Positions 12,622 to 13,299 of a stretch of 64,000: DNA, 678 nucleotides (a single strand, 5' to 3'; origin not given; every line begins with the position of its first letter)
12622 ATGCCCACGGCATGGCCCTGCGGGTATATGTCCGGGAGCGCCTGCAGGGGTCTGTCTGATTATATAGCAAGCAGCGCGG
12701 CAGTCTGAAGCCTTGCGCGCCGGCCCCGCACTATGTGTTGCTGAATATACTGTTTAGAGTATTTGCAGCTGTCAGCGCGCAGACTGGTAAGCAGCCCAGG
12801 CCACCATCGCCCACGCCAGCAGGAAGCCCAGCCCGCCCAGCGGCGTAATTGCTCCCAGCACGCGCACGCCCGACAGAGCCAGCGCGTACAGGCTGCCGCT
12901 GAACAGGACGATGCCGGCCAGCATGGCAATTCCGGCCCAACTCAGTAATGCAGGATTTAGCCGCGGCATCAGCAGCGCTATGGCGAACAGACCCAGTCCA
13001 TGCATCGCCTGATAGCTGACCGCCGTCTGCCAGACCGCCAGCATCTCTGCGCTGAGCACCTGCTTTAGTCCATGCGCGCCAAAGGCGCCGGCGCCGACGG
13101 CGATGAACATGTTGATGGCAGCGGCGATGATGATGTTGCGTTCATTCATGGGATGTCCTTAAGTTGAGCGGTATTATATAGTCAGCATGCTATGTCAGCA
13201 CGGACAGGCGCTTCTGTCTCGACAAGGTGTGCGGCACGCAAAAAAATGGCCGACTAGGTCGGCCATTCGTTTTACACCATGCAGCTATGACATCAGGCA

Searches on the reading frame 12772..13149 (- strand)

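Call 22: search_protein_families(library=pfam, proteins=[window:12772-13149:-], max_evalue=0.001)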
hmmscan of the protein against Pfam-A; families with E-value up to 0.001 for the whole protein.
window:12772-13149:- (125 aa): 1 family
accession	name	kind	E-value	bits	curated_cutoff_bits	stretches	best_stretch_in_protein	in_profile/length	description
PF04241.20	DUF423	-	1.2e-29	102.7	25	1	20-106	1-86/86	Protein of unknown function (DUF423)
